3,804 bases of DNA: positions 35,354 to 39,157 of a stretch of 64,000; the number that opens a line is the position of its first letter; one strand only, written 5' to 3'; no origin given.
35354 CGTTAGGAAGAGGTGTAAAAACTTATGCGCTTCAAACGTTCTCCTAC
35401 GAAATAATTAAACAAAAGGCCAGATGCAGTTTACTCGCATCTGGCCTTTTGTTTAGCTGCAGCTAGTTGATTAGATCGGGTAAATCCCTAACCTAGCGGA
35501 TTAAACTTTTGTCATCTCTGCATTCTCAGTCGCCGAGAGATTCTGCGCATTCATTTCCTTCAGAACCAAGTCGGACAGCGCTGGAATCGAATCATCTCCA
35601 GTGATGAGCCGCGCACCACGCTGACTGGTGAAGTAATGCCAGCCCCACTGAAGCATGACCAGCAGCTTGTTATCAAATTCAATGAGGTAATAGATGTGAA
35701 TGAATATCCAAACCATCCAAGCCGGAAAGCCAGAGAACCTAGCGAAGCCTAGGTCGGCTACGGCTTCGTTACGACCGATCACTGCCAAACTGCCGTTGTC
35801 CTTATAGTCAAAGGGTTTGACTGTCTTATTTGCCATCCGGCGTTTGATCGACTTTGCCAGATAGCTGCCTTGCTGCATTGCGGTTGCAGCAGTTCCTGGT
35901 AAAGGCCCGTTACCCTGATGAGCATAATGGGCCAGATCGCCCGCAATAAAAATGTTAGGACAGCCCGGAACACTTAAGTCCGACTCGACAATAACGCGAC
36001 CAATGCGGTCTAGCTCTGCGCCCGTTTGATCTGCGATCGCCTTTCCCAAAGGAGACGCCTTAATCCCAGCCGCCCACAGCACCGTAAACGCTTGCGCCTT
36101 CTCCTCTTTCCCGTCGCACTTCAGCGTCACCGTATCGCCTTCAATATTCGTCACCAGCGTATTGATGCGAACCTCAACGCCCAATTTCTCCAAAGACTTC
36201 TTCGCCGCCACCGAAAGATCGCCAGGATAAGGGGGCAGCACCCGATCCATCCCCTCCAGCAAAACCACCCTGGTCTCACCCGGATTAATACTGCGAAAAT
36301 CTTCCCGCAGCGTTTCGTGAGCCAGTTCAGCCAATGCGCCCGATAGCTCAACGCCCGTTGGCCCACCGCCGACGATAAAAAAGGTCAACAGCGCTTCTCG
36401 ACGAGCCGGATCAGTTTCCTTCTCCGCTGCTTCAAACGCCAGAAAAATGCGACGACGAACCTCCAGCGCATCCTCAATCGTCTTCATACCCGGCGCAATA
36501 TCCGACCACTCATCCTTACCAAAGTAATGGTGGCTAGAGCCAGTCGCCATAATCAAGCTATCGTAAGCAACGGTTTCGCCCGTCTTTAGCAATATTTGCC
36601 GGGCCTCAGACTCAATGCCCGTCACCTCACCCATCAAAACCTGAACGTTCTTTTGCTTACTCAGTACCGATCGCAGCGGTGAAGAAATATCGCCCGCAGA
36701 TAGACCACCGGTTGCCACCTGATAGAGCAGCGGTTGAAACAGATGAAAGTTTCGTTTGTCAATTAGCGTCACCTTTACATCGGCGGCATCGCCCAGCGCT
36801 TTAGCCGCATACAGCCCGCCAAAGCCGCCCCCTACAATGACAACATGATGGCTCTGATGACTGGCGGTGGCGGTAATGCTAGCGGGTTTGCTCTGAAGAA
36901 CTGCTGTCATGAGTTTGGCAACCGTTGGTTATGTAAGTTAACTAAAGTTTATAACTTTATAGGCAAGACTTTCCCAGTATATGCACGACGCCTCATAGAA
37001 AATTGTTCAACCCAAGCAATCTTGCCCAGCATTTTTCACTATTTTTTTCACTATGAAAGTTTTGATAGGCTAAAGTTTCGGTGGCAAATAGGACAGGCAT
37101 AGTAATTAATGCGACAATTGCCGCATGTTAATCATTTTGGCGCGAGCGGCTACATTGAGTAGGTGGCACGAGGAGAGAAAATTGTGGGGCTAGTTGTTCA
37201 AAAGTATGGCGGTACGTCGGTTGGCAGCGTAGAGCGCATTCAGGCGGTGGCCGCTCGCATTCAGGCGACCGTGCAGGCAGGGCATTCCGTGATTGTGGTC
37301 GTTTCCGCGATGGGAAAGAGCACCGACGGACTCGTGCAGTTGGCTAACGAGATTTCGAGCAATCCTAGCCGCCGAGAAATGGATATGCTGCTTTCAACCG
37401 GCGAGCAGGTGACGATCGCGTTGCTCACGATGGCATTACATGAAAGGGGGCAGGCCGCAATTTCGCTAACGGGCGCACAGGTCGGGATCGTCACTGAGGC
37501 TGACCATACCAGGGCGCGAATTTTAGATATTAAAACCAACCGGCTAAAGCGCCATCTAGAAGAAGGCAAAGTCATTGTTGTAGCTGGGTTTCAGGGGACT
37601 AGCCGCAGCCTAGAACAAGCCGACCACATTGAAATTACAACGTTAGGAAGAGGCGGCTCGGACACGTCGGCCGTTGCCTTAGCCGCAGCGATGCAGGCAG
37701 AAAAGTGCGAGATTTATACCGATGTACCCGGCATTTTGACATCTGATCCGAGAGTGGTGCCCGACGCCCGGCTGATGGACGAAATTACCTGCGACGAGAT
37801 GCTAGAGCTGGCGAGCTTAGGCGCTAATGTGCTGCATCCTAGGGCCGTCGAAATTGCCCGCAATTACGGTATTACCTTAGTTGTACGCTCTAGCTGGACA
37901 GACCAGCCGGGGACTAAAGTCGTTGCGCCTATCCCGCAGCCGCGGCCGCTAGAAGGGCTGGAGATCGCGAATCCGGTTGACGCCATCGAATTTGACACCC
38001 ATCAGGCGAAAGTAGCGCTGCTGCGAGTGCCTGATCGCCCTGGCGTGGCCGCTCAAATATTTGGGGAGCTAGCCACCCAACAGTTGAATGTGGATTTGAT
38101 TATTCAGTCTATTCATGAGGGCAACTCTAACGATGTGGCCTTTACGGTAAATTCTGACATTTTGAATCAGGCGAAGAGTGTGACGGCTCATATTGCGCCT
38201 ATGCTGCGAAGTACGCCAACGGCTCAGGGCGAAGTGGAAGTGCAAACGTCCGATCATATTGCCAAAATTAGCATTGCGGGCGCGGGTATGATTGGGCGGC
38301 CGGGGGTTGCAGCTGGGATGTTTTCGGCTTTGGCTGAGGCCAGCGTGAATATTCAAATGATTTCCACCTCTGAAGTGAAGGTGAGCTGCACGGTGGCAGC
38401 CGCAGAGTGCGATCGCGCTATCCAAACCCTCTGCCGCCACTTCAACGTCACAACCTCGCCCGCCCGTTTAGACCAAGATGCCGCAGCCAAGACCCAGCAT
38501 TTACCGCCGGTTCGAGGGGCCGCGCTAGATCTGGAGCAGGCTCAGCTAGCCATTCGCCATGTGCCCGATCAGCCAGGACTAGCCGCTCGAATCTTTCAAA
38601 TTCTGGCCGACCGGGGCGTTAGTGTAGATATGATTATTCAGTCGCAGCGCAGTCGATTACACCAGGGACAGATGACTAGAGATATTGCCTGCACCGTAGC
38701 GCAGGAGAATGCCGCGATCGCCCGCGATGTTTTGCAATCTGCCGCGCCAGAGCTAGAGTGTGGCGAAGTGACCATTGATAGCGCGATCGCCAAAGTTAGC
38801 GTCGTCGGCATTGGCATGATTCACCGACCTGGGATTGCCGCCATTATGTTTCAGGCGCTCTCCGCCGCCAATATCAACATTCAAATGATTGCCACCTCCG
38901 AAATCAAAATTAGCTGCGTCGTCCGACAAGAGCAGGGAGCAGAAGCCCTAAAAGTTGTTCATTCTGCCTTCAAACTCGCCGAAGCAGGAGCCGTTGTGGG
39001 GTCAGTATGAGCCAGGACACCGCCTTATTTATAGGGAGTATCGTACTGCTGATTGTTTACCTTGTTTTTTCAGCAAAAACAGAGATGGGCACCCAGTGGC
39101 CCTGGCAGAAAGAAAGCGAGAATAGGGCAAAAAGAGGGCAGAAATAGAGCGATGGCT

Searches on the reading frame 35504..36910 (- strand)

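Call 57: search_protein_families(library=pfam, proteins=[window:35504-36910:-], max_evalue=0.00001)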
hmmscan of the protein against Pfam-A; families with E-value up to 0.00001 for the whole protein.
window:35504-36910:- (469 aa): 8 families
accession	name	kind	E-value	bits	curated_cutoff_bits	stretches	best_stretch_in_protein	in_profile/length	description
PF07992.20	Pyr_redox_2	-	2.3e-52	178.7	26.1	1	22-348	2-291/291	Pyridine nucleotide-disulphide oxidoreductase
PF00070.33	Pyr_redox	-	4e-14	53.3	22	1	178-261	3-71/82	Pyridine nucleotide-disulphide oxidoreductase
PF13454.12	NAD_binding_9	-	4.3e-09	37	21.8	0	24-55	1-35/155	FAD-NAD(P)-binding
PF01266.30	DAO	-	2.1e-08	34.6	27.9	0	229-291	148-212/353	FAD dependent oxidoreductase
PF22366.1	NDH2_C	-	3.4e-07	30.7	27.7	1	373-424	3-55/62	NDH2 C-terminal domain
PF13450.12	NAD_binding_8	-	8e-07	29.7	21.9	0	25-54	1-29/68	NAD(P)-binding Rossmann-like domain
PF01134.28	GIDA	-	3.4e-06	26.8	22.1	0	78-136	100-164/391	Glucose inhibited division protein A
PF03486.20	HI0933_like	-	8.3e-06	25.9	50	0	22-54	2-33/244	HI0933-like protein Rossmann domain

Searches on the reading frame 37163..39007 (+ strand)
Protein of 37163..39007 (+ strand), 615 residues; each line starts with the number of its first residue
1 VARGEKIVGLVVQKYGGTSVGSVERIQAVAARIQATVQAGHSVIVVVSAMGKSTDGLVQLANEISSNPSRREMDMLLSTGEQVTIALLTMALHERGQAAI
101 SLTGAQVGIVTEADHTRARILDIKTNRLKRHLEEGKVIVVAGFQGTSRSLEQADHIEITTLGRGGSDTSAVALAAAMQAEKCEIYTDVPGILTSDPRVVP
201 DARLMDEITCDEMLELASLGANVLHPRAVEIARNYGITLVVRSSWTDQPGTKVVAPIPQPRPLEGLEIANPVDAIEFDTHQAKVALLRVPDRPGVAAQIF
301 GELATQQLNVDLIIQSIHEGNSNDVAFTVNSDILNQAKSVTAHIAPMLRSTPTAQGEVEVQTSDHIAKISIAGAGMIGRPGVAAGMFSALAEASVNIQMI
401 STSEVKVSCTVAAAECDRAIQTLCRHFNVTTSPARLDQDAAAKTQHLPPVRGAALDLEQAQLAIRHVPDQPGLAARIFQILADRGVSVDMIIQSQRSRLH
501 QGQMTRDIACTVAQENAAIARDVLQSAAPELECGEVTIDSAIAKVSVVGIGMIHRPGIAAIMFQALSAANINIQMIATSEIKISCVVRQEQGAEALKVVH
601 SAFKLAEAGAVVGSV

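Call 58: search_protein_families(library=pfam, proteins=[window:37163-39007:+], max_evalue=0.00001)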
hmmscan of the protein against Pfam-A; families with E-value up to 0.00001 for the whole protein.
window:37163-39007:+ (615 aa): 4 families
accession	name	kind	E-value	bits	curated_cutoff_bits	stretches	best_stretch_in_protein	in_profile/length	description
PF22468.2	ACT_9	-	2e-60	200.9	27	3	545-603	1-61/61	ACT domain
PF00696.33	AA_kinase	-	2.2e-54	185.1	24.9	1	10-243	2-234/234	Amino acid kinase family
PF13840.12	ACT_7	-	1.2e-33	115.2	27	2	362-424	2-64/65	ACT domain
PF01842.31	ACT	-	3.4e-31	107.1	27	2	466-498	6-38/66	ACT domain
